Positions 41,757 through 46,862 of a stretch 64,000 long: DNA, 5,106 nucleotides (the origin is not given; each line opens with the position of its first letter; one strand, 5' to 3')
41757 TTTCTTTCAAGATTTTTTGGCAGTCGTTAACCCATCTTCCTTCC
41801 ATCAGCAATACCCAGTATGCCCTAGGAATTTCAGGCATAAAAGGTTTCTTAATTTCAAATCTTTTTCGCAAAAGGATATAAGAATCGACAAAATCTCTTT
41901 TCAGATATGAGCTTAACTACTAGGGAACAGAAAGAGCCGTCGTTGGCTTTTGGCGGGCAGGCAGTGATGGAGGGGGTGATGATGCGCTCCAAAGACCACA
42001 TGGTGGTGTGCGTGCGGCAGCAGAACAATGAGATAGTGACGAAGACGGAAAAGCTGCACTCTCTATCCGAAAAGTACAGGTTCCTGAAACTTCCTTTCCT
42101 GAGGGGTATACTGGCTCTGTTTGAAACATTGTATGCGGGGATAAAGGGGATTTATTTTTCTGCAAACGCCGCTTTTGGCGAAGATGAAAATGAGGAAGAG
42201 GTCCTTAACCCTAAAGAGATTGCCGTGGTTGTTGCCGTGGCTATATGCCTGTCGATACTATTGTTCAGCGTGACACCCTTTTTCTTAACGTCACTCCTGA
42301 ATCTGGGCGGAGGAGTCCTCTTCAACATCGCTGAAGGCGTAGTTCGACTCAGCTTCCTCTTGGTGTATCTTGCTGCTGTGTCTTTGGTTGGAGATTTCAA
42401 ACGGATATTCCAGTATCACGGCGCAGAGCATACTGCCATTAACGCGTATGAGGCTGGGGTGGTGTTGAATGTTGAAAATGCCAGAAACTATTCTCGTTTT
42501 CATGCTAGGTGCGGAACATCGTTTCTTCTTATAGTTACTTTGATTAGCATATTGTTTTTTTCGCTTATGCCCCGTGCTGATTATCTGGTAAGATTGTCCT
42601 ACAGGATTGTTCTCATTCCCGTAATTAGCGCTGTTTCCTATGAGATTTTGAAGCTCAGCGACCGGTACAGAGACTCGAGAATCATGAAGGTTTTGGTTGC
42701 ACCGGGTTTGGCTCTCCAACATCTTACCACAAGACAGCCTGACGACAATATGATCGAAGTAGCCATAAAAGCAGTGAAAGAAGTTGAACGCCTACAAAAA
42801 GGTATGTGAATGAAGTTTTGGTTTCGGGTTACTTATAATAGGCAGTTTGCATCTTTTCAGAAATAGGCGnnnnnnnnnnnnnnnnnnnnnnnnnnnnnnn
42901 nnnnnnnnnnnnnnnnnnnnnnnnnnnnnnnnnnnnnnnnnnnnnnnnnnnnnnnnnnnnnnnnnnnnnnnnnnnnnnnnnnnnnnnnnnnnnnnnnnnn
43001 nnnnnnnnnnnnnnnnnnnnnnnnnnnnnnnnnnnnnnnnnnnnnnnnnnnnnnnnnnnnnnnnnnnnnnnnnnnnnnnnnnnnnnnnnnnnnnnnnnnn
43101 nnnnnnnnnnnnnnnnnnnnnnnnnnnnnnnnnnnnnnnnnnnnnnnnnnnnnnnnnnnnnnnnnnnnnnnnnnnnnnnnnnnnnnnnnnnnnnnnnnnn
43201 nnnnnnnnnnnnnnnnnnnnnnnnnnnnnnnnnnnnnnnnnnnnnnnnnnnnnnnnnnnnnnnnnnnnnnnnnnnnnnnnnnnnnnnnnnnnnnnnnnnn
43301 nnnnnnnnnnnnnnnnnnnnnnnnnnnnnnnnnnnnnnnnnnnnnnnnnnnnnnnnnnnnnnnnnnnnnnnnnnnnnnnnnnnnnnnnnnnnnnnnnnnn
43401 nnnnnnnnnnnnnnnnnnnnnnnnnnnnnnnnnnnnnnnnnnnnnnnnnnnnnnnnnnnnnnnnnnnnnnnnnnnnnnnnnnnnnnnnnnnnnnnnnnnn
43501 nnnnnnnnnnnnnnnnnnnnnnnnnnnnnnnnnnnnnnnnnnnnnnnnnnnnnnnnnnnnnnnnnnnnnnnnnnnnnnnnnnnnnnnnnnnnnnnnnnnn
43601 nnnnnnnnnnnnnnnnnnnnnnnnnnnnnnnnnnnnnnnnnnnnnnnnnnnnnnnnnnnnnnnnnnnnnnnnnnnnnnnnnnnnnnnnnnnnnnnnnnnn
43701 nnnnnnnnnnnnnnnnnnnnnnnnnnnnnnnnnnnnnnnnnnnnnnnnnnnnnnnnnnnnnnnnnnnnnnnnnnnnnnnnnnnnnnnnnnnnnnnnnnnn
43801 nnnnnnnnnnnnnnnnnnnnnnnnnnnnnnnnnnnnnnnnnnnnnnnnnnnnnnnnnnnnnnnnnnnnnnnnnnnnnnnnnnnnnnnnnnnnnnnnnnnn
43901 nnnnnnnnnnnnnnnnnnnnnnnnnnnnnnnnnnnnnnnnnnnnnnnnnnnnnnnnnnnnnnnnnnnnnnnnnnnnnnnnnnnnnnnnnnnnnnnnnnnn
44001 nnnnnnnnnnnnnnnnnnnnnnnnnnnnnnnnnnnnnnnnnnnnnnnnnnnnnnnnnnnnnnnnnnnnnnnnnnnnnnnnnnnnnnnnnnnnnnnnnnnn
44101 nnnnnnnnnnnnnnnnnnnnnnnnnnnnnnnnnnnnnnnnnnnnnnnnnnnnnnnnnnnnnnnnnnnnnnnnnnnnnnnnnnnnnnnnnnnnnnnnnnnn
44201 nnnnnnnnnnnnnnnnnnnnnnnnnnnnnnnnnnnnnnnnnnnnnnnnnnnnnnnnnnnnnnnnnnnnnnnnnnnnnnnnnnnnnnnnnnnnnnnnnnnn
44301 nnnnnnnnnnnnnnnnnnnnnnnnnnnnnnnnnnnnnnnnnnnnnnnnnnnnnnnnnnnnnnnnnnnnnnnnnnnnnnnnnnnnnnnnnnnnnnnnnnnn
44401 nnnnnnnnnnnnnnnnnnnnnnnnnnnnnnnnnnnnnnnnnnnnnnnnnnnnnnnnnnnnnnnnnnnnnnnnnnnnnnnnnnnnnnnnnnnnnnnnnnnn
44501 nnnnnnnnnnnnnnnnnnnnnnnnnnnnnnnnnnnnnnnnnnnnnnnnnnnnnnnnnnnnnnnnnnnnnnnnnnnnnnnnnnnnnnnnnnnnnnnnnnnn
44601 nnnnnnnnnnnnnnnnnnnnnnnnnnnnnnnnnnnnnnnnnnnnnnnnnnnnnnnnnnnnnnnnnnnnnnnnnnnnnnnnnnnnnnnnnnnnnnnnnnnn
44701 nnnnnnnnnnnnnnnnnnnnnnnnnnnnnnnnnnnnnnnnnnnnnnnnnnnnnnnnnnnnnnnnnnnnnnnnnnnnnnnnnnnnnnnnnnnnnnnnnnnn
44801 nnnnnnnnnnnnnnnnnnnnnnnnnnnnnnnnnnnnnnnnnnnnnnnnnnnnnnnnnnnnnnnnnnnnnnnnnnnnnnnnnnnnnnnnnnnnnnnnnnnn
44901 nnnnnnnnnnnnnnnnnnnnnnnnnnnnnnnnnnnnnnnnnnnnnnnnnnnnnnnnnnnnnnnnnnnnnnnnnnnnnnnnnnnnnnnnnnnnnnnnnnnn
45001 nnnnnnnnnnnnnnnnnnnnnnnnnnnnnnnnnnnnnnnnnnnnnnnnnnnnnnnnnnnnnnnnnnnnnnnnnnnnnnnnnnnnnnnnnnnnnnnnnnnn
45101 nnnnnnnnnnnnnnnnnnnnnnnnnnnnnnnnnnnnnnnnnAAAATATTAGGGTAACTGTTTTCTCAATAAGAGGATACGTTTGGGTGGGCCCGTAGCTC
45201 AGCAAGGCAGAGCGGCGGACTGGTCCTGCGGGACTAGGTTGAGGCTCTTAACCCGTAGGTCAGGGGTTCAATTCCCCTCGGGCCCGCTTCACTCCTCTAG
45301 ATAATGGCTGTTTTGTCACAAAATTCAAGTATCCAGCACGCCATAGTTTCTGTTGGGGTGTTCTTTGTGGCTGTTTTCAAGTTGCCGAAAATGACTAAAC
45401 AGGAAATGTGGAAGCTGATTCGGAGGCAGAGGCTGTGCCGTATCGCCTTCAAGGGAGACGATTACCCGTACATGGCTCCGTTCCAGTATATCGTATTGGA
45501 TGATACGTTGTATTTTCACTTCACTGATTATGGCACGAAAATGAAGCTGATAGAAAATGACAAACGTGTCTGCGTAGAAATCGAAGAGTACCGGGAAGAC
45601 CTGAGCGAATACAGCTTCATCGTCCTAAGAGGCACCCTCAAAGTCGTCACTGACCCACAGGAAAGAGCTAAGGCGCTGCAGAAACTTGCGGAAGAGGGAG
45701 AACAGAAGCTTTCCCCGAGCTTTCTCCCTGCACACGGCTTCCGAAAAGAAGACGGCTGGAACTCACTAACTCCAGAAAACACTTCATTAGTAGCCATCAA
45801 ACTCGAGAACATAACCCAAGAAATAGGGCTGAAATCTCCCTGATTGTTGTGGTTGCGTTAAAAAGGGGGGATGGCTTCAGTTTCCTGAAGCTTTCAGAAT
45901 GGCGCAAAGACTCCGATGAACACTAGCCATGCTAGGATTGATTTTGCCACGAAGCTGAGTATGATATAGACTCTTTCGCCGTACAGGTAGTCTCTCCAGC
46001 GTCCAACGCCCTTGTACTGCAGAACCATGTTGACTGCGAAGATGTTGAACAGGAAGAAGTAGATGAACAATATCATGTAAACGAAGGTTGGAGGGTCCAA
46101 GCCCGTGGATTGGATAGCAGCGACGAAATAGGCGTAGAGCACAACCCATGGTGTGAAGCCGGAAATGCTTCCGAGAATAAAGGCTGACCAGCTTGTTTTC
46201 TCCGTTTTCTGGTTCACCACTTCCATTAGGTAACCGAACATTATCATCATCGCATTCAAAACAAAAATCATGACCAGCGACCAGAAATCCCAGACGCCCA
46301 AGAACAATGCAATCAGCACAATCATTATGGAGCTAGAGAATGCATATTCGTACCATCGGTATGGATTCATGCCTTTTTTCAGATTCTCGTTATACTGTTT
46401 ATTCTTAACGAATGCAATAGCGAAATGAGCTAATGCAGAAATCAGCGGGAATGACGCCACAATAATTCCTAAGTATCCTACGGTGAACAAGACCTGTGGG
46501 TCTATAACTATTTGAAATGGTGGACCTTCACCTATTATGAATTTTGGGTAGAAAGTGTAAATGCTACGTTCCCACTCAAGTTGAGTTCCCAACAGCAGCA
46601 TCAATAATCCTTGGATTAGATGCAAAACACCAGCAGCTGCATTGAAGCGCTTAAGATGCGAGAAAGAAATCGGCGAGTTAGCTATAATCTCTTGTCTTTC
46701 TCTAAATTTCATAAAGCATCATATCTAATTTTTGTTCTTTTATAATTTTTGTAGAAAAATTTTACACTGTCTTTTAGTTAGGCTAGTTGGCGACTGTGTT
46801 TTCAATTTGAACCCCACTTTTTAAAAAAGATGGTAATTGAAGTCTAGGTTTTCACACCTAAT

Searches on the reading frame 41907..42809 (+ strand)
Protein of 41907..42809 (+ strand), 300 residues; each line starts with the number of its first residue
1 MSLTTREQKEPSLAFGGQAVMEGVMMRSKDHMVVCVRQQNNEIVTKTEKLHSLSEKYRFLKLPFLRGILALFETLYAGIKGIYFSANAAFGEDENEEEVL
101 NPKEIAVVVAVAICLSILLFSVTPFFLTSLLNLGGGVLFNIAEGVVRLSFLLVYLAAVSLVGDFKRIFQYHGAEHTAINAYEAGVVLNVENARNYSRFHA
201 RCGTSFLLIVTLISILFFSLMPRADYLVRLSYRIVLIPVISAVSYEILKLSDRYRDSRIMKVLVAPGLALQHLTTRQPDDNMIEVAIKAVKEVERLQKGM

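Call 66: search_protein_families(library=pfam, proteins=[window:41907-42809:+], max_evalue=0.00001)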
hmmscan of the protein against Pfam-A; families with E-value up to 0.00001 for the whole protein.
window:41907-42809:+ (300 aa): 1 family
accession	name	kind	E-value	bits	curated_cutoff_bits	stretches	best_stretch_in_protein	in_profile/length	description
PF07136.16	DUF1385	-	1.3e-81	273.7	22.1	1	62-293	1-224/227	Protein of unknown function (DUF1385)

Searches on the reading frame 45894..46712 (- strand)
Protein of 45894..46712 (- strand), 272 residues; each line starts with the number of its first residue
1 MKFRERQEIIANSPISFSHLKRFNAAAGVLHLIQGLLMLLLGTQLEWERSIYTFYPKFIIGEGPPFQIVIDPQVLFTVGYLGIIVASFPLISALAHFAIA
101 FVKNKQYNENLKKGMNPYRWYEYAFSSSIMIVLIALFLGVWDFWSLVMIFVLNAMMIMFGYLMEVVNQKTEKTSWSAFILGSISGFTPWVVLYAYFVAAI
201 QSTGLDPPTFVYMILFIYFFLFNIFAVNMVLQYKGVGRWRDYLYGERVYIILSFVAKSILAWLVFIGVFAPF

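Call 67: search_protein_families(library=pfam, proteins=[window:45894-46712:-], max_evalue=0.00001)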
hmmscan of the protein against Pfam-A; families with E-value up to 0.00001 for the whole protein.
window:45894-46712:- (272 aa): 1 family
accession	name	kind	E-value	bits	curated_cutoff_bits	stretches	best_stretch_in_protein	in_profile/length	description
PF18761.7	Heliorhodopsin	-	5.1e-92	308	26.7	1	20-268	1-241/242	Heliorhodopsin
